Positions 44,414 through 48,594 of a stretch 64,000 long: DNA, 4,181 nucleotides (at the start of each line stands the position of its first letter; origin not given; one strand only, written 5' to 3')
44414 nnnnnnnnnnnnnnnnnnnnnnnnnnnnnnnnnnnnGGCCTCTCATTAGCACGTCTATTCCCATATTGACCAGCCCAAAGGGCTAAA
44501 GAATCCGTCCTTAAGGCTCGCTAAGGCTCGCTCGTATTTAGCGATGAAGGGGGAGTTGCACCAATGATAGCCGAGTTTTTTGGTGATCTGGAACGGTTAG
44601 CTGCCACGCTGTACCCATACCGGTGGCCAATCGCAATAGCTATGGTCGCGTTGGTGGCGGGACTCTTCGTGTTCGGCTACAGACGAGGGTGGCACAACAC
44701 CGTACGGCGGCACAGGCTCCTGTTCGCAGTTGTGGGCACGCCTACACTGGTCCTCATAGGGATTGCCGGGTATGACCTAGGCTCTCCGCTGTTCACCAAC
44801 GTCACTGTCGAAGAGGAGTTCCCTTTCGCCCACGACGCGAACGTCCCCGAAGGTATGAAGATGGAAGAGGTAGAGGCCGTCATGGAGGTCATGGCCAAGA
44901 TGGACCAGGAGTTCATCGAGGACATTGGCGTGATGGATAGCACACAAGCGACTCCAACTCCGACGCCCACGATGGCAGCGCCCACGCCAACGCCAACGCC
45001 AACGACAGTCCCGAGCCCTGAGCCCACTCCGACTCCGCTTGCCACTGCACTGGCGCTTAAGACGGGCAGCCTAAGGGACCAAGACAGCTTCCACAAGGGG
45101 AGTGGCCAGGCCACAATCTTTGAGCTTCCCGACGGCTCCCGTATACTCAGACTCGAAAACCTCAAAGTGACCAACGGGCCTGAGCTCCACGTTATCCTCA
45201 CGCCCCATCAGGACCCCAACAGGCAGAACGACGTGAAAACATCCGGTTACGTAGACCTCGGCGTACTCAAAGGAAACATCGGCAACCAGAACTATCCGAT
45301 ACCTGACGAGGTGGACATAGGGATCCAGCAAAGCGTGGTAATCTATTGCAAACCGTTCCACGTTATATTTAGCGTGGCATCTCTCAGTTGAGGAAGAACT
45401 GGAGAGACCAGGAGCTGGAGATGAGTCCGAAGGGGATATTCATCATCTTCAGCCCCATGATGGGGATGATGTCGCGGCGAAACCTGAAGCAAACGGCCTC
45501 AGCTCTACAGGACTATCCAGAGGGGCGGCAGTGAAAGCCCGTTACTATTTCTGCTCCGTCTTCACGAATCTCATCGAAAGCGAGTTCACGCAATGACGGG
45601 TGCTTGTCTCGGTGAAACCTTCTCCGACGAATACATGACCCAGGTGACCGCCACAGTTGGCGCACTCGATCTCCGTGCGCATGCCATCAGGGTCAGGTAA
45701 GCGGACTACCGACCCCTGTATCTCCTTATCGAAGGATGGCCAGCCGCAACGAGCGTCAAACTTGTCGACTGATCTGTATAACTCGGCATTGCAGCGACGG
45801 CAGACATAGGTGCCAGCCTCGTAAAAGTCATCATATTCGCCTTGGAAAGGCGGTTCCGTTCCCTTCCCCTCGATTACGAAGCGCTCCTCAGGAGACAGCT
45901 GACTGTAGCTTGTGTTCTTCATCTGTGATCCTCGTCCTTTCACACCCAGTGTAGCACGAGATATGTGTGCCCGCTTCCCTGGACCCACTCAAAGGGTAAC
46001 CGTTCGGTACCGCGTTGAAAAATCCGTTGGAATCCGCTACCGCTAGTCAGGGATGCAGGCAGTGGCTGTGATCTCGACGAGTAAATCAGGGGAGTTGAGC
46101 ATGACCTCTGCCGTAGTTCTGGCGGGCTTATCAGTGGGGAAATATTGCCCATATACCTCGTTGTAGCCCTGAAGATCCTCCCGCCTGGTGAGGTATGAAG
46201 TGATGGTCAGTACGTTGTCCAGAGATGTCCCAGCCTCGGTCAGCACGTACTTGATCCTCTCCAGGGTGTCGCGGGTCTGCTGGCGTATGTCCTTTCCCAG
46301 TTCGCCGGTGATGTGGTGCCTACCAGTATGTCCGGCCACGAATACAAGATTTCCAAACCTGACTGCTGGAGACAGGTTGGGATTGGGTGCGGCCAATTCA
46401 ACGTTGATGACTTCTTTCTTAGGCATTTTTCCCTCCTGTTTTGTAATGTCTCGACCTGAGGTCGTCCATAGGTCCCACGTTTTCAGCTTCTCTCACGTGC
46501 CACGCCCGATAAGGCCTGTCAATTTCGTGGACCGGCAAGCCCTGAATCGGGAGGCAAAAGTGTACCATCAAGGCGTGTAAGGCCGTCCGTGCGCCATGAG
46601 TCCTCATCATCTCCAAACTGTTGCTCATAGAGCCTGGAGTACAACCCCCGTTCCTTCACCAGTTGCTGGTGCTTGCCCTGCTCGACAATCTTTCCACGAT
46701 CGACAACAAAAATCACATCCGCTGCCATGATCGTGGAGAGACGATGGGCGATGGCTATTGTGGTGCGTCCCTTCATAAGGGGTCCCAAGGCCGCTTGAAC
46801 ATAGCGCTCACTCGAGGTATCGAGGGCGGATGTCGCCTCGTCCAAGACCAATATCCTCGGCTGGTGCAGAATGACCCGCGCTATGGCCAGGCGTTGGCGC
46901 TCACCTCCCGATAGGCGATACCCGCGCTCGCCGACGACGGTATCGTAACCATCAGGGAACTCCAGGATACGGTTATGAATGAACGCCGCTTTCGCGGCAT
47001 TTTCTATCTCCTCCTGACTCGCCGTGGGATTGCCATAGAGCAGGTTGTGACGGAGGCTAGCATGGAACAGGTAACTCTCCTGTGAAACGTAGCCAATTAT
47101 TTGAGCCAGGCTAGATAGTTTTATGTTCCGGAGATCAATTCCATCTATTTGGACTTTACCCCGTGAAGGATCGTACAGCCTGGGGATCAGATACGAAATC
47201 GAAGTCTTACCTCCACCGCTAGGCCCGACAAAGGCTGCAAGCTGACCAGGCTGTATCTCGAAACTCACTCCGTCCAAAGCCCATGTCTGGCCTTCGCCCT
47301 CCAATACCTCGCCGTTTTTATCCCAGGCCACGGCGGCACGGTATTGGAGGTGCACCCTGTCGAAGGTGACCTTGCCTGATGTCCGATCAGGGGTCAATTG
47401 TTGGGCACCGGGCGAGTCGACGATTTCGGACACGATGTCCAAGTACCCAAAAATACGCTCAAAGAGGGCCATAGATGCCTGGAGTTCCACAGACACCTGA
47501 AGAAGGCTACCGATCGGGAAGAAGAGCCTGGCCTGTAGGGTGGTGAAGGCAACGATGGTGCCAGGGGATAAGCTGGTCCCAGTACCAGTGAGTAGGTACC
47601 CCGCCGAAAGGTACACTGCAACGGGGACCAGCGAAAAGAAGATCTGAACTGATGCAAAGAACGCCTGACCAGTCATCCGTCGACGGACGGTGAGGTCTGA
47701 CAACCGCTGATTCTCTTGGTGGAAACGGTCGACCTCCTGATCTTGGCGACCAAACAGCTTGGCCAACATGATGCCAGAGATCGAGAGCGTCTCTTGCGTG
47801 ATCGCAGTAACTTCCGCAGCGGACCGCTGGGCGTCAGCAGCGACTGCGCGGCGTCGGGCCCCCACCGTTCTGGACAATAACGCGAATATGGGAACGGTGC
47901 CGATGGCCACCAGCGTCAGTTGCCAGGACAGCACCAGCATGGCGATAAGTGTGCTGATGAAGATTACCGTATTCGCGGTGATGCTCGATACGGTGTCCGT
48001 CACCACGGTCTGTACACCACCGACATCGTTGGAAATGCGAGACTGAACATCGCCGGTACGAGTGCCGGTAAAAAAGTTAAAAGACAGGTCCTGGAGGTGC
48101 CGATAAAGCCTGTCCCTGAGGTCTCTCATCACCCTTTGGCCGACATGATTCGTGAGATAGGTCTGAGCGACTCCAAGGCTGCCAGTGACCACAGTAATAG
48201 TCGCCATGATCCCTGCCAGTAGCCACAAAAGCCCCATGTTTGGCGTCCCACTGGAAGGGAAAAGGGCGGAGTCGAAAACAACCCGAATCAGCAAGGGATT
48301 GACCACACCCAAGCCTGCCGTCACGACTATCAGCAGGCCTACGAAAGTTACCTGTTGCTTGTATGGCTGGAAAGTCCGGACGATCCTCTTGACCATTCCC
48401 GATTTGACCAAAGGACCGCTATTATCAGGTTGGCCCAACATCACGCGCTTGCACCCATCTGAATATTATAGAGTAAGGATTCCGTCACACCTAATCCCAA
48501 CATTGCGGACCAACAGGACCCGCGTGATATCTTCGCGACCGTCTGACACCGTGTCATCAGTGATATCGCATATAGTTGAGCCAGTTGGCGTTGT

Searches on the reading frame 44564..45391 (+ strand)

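Call 72: search_protein_families(library=pfam, max_evalue=0.001, proteins=[window:44564-45391:+])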
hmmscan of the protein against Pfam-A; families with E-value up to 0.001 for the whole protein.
window:44564-45391:+ (275 aa): 1 family
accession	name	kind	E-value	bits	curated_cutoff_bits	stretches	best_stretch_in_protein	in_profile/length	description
PF10517.14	DM13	-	9.4e-18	65.2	25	1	176-274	6-105/105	Electron transfer DM13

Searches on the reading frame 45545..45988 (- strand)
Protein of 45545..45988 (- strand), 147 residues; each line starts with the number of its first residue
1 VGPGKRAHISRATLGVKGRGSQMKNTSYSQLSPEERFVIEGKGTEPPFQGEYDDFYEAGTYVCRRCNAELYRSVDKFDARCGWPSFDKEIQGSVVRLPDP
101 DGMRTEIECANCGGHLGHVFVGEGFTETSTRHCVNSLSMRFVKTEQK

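Call 72: search_protein_families(library=pfam, max_evalue=0.001, proteins=[window:45545-45988:-])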
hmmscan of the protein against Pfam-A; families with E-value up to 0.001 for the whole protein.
window:45545-45988:- (147 aa): 1 family
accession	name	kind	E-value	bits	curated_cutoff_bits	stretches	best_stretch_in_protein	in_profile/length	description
PF01641.26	SelR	-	1.5e-40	138.2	24.9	1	31-142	1-115/116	SelR domain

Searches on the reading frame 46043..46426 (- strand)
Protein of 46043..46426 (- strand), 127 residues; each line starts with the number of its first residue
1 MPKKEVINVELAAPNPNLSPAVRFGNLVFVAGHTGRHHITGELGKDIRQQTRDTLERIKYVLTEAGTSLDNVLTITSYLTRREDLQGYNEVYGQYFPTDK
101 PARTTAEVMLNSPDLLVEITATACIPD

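Call 72: search_protein_families(library=pfam, max_evalue=0.001, proteins=[window:46043-46426:-])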
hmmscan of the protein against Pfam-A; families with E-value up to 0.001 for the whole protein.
window:46043-46426:- (127 aa): 1 family
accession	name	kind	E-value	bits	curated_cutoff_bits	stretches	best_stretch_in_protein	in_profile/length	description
PF01042.26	Ribonuc_L-PSP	-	1e-27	97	27.3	1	15-124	8-120/121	Endoribonuclease L-PSP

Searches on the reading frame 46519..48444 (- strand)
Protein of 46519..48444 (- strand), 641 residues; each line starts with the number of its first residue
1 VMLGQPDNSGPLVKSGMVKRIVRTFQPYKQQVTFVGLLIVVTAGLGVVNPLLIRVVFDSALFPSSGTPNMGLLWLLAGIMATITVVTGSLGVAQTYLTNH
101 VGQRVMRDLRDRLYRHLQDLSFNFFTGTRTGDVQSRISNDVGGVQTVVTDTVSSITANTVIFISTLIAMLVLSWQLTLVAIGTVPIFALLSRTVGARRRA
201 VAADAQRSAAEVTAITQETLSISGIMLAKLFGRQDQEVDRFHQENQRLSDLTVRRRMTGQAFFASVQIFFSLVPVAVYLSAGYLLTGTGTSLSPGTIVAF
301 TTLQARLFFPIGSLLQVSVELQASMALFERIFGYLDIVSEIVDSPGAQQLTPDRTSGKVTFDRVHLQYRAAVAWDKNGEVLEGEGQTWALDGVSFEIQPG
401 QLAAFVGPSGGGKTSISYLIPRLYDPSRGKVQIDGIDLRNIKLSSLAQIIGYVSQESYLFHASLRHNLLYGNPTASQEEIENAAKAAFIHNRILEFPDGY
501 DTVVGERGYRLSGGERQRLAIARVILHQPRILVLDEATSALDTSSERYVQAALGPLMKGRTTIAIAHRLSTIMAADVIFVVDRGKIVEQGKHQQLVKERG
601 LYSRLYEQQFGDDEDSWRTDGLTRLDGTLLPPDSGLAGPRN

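Call 72: search_protein_families(library=pfam, max_evalue=0.001, proteins=[window:46519-48444:-])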
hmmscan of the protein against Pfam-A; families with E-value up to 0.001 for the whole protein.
window:46519-48444:- (641 aa): 3 families
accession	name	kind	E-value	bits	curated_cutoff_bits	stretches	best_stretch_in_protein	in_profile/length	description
PF00664.28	ABC_membrane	-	1.6e-43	149.8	28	1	34-310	3-273/274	ABC transporter transmembrane region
PF00005.33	ABC_tran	-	9.4e-30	104.4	25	1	390-539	1-137/137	ABC transporter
PF02463.25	SMC_N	-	0.00047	20.1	40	0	469-581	135-211/220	RecF/RecN/SMC N terminal domain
